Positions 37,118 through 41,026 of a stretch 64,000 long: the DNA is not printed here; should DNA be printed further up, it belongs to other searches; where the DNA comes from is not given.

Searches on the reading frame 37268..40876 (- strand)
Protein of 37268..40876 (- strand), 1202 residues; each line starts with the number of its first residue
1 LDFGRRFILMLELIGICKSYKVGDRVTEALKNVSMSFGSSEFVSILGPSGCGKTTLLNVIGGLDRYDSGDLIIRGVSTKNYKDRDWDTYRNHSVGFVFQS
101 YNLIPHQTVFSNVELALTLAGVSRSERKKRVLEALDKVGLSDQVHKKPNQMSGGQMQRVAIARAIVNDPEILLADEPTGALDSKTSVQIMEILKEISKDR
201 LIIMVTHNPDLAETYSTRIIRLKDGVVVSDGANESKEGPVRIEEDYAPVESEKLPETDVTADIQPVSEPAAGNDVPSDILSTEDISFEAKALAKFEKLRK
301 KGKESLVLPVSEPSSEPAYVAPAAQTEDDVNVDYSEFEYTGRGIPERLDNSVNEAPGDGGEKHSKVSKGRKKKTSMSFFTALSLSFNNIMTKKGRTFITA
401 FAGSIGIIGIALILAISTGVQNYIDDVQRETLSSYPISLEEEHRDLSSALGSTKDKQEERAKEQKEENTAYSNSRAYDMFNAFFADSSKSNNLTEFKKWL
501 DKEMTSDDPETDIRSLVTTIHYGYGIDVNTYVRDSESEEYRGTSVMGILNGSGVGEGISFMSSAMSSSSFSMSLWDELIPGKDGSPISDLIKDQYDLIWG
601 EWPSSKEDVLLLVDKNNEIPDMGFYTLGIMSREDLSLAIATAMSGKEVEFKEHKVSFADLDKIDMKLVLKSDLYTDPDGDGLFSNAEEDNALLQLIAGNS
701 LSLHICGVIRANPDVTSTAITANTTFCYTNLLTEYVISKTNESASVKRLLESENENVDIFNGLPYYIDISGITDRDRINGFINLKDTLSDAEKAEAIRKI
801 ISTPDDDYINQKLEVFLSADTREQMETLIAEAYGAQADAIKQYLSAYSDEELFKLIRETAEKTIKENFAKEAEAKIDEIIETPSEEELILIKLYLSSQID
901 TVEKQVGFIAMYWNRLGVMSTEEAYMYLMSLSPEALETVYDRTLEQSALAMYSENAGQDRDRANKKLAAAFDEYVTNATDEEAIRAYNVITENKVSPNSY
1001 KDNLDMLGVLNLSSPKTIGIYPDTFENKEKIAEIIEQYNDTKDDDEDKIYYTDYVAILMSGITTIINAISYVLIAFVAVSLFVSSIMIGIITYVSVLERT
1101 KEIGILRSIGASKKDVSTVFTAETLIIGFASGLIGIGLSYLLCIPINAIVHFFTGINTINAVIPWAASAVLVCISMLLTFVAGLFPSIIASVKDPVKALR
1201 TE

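Call 3: search_protein_families(library=pfam, proteins=[window:37268-40876:-])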
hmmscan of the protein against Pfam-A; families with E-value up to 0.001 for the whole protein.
window:37268-40876:- (1202 aa): 4 families
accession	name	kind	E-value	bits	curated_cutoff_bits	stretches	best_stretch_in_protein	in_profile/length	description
PF00005.33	ABC_tran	-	2.3e-34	119.3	25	1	30-178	1-136/137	ABC transporter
PF02687.27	FtsX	-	3.6e-16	59.7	25.5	1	1075-1191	2-116/120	FtsX-like permease C-terminal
PF13304.12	AAA_21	-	7.1e-05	23.4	27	0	43-72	2-34/304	AAA domain, putative AbiEii toxin, Type IV TA system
PF02463.25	SMC_N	-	0.00014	21.8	40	1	39-215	23-205/220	RecF/RecN/SMC N terminal domain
